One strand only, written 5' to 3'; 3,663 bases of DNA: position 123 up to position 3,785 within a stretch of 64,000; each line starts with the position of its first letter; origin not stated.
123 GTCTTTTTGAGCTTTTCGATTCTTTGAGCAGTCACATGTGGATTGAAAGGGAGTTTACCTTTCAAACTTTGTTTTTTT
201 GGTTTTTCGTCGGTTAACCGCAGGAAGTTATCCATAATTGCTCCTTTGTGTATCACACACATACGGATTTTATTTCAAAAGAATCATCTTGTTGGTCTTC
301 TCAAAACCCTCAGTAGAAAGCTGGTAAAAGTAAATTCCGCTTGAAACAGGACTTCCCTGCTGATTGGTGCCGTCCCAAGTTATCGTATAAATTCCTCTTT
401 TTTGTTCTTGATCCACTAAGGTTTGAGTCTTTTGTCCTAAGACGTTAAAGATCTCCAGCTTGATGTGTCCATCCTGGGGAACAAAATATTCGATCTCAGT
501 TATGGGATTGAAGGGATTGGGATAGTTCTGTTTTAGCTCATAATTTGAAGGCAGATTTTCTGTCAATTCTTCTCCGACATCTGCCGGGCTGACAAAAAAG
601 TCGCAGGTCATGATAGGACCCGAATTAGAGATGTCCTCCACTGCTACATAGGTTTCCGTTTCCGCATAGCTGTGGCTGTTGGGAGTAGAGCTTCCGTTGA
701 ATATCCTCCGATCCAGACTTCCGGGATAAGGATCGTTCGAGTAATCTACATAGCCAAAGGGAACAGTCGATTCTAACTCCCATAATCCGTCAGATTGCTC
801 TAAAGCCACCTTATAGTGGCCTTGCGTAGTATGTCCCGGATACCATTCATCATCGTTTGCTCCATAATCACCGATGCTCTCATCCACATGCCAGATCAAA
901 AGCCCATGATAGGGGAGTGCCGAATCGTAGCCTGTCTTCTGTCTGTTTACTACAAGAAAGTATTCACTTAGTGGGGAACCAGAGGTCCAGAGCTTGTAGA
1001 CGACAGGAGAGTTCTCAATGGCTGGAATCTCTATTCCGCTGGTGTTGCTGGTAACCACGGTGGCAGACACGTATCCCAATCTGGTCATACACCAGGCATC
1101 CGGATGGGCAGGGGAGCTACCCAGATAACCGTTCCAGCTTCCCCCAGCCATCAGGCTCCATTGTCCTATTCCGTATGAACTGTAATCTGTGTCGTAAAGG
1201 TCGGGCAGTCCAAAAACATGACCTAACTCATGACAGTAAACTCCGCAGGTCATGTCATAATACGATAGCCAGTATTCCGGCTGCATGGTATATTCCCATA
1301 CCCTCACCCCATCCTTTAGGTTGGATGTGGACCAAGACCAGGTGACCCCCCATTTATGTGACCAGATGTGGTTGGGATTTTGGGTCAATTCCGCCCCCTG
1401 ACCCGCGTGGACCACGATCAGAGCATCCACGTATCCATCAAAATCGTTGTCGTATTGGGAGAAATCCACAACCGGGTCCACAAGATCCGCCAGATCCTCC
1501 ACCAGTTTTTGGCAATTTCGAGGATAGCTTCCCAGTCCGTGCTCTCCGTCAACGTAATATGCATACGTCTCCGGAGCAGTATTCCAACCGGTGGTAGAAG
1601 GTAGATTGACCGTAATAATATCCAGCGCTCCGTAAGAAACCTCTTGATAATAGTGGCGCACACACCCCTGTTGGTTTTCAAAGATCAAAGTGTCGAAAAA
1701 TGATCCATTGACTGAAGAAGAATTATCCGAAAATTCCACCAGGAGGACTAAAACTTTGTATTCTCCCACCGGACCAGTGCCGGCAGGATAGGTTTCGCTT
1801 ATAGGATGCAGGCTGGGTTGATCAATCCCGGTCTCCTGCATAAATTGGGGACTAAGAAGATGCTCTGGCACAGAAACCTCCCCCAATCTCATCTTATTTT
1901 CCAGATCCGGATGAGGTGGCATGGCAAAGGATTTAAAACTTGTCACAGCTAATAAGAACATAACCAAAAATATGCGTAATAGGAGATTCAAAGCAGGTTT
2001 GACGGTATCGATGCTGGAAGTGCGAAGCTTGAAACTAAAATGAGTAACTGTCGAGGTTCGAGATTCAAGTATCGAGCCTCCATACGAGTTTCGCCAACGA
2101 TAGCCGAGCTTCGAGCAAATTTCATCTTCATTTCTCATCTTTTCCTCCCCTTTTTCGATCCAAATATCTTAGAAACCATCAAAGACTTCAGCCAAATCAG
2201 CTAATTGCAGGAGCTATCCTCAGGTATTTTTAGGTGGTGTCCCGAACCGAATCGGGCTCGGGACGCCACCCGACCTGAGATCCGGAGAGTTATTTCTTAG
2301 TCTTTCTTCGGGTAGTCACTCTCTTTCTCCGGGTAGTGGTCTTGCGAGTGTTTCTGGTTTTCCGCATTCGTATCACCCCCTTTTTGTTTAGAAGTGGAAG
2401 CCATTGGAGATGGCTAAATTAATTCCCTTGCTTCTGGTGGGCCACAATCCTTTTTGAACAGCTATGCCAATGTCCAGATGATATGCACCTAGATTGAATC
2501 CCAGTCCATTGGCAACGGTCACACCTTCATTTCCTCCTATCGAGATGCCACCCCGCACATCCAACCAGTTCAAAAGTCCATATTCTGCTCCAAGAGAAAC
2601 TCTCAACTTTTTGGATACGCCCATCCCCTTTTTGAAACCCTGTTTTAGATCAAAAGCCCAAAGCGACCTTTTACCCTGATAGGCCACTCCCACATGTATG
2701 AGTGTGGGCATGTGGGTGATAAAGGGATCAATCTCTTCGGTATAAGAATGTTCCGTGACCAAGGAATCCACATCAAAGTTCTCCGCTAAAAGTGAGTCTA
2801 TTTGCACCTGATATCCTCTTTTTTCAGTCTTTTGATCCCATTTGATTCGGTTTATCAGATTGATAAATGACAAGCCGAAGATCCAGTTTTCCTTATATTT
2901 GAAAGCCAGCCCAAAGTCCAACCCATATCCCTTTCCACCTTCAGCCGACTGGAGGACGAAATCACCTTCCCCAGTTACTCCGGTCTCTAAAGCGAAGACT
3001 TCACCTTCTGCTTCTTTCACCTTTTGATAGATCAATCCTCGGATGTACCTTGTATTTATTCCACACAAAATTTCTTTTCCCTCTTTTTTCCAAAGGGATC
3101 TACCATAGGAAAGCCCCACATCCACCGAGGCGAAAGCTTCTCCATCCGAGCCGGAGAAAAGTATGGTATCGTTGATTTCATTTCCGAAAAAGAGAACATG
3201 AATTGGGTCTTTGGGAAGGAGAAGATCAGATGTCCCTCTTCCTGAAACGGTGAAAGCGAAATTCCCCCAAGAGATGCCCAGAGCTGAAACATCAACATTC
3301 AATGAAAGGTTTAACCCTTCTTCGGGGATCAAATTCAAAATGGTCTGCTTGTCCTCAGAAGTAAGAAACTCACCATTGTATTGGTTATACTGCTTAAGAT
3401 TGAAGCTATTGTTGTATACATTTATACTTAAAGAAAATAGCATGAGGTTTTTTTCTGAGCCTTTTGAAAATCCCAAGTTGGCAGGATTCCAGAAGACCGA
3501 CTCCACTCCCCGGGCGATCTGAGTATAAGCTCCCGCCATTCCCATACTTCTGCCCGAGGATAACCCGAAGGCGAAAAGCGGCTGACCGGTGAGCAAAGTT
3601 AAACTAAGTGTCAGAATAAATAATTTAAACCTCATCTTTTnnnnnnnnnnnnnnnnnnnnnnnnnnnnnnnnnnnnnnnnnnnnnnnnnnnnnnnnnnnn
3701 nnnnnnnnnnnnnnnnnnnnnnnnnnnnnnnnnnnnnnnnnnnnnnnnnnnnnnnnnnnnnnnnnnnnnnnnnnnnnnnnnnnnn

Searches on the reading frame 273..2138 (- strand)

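Call 74: search_protein_families(library=pfam, proteins=[window:273-2138:-], max_evalue=0.00001)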
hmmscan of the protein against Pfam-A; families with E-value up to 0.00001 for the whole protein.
window:273-2138:- (622 aa): 3 families
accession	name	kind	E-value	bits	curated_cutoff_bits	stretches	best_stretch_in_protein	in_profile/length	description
PF05547.17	Peptidase_M6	-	1.4e-22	80.7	22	1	158-340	68-270/294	Immune inhibitor A peptidase M6, catalytic domain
PF13860.13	FlgD_ig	-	3.9e-07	30.4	27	1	559-608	25-74/79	FlgD Ig-like domain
PF18962.6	Por_Secre_tail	-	9.6e-06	26.3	27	0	539-619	2-74/75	Secretion system C-terminal sorting domain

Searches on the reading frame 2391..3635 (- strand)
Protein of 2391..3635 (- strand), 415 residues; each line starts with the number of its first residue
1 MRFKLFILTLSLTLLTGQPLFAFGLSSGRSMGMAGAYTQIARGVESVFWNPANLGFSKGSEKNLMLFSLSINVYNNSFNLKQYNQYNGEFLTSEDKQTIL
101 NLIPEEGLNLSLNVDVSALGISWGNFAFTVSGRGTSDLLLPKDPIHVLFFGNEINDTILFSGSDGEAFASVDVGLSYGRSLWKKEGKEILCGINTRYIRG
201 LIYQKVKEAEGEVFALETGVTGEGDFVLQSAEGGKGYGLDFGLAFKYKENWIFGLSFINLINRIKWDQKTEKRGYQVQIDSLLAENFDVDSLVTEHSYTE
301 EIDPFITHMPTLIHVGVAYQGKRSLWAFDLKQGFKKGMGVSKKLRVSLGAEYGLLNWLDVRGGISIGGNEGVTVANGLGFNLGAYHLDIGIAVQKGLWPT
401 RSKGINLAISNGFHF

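Call 74: search_protein_families(library=pfam, proteins=[window:2391-3635:-], max_evalue=0.00001)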
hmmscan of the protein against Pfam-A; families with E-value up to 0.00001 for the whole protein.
window:2391-3635:- (415 aa): 2 families
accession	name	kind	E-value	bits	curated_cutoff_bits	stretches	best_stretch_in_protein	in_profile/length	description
PF18990.6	DUF5723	-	6.5e-18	66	26.8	2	64-213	13-165/376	Family of unknown function (DUF5723)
PF13729.12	TraF_2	-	3.9e-07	30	25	1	98-268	69-227/264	F plasmid transfer operon, TraF, protein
